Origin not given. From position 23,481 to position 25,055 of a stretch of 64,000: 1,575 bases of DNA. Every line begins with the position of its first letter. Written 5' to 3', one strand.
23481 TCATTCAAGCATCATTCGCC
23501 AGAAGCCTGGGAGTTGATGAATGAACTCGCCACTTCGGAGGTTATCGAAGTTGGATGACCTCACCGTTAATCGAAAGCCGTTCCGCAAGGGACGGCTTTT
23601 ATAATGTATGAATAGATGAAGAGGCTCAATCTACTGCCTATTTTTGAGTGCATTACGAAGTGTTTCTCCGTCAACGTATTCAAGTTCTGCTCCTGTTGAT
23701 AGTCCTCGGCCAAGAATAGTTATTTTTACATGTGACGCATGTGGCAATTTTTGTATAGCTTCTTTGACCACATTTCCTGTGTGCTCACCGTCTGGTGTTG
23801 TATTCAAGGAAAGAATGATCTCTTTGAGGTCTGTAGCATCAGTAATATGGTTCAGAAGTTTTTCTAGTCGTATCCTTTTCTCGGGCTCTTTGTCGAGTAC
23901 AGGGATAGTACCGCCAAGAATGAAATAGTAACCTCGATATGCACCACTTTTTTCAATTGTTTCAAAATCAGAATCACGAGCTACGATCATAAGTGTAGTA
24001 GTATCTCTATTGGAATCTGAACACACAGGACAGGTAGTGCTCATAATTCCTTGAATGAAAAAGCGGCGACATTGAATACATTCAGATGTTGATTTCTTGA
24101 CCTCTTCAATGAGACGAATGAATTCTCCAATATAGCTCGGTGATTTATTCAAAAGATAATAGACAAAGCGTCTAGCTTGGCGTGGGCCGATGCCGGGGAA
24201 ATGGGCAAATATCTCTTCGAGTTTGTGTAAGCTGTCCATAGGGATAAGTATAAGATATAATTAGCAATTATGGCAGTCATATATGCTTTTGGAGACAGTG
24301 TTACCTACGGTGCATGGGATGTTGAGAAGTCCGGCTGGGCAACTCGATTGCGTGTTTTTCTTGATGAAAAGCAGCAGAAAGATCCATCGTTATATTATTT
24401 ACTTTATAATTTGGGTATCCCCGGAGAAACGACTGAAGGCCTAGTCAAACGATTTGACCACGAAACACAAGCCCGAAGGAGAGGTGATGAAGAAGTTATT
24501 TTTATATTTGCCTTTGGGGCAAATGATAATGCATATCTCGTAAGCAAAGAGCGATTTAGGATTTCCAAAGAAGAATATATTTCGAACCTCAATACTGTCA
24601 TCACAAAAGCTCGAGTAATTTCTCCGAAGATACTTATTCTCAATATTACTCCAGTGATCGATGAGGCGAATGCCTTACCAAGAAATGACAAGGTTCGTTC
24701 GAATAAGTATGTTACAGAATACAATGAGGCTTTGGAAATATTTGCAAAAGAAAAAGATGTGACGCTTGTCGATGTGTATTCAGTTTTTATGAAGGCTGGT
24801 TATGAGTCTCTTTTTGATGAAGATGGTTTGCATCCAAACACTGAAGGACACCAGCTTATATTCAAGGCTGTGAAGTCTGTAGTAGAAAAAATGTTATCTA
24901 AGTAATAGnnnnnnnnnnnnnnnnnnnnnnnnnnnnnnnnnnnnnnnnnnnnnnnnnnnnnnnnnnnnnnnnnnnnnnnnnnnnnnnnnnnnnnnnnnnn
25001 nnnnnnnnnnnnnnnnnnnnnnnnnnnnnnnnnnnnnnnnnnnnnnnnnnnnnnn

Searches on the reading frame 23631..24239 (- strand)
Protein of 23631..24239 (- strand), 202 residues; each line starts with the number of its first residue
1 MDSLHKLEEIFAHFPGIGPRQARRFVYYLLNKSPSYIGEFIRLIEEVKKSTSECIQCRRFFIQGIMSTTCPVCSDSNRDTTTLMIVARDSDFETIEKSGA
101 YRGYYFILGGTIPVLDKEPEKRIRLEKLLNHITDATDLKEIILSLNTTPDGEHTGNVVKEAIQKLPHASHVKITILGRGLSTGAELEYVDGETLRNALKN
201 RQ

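Call 3: search_protein_families(library=pfam, proteins=[window:23631-24239:-], max_evalue=0.01)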
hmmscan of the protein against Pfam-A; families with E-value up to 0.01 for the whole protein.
window:23631-24239:- (202 aa): 4 families
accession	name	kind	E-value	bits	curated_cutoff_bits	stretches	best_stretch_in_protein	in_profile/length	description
PF13662.12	Toprim_4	-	9.5e-09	35.8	25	1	82-174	2-82/85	Toprim domain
PF21175.2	RecR_C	-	5.3e-08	32.6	22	1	179-202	1-24/24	RecR, C-terminal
PF21176.3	RecR_HhH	-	2.3e-05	24.6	27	1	6-37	3-34/45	RecR, helix-hairpin-helix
PF01751.28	Toprim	-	3.2e-05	24.5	23.1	1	82-173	1-93/96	Toprim domain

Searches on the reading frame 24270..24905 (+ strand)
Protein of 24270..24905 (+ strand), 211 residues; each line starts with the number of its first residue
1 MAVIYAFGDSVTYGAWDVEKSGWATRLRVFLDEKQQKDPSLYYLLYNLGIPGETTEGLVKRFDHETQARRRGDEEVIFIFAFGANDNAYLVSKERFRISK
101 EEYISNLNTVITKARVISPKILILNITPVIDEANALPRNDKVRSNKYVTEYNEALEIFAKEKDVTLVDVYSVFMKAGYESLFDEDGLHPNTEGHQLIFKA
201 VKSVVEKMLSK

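Call 3: search_protein_families(library=pfam, proteins=[window:24270-24905:+], max_evalue=0.01)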
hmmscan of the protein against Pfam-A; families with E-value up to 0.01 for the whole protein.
window:24270-24905:+ (211 aa): 2 families
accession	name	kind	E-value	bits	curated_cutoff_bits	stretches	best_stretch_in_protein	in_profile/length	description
PF13472.12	Lipase_GDSL_2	-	1.8e-27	97.4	32.9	1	6-196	1-178/178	GDSL-like Lipase/Acylhydrolase family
PF00657.28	Lipase_GDSL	-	9.9e-24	85.1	23.6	1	4-201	1-208/208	GDSL-like Lipase/Acylhydrolase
